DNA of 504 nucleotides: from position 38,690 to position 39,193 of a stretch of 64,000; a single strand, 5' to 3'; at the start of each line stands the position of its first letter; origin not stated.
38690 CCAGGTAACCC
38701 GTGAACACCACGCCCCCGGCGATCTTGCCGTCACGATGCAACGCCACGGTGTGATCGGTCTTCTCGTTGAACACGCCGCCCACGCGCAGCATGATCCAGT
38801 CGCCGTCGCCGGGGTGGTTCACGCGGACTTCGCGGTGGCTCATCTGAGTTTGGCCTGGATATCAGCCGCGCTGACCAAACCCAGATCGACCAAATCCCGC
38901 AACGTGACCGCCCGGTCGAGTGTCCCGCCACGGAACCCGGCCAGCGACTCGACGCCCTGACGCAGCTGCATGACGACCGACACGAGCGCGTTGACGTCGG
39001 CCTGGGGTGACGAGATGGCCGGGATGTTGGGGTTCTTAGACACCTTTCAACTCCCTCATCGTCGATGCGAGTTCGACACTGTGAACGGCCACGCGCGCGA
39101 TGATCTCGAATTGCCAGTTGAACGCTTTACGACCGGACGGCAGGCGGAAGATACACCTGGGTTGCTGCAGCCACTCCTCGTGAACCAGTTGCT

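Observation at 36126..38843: GNAT acetyltransferase, SAM methyltransferase and PAPS-reductase-like PP-loop enzyme translationally coupled into the ejection-protein operon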

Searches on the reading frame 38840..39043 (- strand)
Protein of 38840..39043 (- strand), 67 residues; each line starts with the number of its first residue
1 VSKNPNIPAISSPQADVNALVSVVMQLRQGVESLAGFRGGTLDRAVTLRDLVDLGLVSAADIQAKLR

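Call 3: search_protein_families(library=pfam, proteins=[window:38840-39043:-], max_evalue=1)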
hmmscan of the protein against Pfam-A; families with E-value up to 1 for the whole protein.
window:38840-39043:- (67 aa): 1 family
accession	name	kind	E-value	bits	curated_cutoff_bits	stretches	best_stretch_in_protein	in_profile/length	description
PF17867.7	AAA_lid_7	-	0.079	13.7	22.7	1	13-52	13-51/106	Midasin AAA lid domain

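Call 4: search_protein_families(library=phrogs, proteins=[window:38840-39043:-], max_evalue=0.01)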
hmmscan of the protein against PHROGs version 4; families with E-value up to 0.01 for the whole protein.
window:38840-39043:- (67 aa): 1 family
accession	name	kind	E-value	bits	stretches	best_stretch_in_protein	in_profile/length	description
phrog_37064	-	tail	0.001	17.8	1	29-59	27-57/1491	tail fiber protein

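Call 6: search_protein_families(library=ncbifam, proteins=[window:38840-39043:-], max_evalue=0.1)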
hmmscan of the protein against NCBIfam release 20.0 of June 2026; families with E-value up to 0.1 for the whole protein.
window:38840-39043:- (67 aa): 0 families

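Call 16: search_protein_families(library=padloc, proteins=[window:38840-39043:-], max_evalue=0.01)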
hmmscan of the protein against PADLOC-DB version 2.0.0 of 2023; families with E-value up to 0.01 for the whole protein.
window:38840-39043:- (67 aa): 0 families
